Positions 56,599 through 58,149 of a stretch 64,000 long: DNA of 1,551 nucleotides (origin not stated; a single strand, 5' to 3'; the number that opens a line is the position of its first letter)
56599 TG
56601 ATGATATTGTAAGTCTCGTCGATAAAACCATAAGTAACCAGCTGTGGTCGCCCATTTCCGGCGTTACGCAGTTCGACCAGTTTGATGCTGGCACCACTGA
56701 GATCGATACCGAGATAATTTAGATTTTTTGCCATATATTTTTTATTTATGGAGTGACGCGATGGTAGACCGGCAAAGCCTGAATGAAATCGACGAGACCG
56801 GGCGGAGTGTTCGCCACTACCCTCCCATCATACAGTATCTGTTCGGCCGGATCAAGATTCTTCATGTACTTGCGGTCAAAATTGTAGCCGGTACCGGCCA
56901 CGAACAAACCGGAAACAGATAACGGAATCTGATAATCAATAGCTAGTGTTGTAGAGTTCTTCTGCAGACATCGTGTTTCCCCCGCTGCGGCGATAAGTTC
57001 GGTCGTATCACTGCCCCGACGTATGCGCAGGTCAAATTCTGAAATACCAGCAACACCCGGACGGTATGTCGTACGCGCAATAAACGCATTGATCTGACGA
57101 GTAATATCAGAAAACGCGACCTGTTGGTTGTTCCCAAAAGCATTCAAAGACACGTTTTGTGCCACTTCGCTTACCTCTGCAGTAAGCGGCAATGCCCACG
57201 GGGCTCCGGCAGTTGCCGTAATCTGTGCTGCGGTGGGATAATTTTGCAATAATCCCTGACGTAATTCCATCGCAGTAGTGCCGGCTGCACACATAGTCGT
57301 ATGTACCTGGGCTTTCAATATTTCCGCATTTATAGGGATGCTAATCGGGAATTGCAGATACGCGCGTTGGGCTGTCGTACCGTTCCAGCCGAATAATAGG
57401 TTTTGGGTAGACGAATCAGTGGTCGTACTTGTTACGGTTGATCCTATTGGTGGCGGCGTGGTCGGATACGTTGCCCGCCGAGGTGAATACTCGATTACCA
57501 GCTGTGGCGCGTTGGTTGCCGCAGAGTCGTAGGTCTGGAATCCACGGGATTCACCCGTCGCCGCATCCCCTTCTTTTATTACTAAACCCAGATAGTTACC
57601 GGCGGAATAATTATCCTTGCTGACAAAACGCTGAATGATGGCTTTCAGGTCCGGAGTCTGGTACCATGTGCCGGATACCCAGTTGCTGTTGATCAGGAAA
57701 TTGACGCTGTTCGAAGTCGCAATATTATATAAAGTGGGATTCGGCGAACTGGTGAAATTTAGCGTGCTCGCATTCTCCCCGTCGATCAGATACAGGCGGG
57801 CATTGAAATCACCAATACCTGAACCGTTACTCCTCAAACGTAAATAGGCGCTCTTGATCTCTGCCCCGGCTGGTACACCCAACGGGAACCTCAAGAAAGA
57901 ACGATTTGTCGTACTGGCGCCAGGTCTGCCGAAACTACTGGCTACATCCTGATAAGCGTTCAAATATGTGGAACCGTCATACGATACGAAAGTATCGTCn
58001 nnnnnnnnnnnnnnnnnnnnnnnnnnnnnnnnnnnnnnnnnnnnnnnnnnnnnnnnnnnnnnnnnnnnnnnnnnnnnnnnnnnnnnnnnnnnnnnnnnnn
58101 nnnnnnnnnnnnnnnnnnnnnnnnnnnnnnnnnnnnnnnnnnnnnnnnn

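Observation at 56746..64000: Giant (>2,400 aa) multidomain beta-propeller/repeat protein co-oriented with, and 11 nt upstream of, pilM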

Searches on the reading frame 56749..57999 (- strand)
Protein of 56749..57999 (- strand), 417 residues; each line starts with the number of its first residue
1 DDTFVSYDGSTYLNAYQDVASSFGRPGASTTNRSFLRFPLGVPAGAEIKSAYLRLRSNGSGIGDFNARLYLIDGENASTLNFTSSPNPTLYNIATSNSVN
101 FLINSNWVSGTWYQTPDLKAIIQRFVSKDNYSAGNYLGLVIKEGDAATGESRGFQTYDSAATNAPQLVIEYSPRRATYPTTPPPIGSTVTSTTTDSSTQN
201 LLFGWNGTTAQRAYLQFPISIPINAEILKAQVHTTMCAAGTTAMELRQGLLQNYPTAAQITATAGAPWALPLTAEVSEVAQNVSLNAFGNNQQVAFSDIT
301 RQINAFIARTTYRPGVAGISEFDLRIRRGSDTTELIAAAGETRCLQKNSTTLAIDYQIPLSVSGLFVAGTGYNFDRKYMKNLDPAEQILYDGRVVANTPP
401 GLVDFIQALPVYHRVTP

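Call 19: search_protein_families(library=pfam, proteins=[window:56749-57999:-], max_evalue=10)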
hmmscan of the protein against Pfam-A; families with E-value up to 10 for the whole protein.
window:56749-57999:- (417 aa): 1 family
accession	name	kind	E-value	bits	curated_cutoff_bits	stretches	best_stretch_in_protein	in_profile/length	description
PF04151.21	PPC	-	1.1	10.6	25.9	1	42-91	9-46/70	Bacterial pre-peptidase C-terminal domain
